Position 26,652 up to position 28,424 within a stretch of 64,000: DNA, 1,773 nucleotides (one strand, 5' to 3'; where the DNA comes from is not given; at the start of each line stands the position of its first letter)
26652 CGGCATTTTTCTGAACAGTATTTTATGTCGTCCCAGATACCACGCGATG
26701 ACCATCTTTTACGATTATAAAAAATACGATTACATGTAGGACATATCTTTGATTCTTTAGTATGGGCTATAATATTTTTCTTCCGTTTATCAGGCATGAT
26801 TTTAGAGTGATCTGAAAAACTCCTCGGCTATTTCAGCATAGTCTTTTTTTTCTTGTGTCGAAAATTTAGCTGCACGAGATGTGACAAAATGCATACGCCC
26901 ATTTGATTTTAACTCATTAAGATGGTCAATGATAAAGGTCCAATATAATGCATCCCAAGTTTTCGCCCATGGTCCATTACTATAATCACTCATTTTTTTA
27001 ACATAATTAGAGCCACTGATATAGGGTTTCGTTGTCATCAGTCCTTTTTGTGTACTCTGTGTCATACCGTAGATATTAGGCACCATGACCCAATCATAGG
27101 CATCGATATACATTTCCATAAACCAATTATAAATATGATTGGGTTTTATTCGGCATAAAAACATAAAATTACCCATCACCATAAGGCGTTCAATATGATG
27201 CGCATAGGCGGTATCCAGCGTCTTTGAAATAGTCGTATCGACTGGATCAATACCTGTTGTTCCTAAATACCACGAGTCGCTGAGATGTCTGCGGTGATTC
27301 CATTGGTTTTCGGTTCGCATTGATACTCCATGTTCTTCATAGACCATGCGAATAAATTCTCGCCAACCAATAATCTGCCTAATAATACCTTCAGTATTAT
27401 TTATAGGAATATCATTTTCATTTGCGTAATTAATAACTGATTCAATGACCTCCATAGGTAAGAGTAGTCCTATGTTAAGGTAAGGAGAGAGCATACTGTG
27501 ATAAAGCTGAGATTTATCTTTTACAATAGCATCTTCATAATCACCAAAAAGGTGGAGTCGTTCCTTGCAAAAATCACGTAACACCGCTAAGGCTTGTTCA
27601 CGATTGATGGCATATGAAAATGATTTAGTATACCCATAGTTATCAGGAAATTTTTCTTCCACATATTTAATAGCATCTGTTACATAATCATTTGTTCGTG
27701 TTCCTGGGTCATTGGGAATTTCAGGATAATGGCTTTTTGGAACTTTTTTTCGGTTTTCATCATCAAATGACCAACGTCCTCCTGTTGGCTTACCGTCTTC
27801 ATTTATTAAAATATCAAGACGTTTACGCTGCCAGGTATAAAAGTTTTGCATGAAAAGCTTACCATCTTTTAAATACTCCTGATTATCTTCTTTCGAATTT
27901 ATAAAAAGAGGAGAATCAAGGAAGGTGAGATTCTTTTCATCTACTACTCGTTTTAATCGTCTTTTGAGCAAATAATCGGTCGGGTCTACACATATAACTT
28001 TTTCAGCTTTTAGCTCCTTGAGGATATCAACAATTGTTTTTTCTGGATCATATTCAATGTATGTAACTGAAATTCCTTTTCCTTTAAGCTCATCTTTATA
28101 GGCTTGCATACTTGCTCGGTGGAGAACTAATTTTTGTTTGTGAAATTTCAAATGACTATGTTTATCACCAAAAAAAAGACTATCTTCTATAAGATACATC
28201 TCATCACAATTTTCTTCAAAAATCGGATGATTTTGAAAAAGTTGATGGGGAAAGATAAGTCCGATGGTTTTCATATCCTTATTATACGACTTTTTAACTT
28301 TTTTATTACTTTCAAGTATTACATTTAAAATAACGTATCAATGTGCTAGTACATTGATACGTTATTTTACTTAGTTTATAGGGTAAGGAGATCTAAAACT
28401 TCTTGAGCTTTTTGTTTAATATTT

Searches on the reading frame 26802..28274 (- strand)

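Call 66: search_protein_families(library=pfam, proteins=[window:26802-28274:-], max_evalue=0.00001)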
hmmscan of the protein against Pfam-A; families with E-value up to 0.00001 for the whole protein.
window:26802-28274:- (490 aa): 2 families
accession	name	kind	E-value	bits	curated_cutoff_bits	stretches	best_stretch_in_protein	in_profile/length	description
PF04244.19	DPRP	-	1.1e-56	192.6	22.1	1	6-221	2-224/224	Deoxyribodipyrimidine photo-lyase-related protein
PF03441.19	FAD_binding_7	-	1.2e-06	28.5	27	1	302-427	5-135/203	FAD binding domain of DNA photolyase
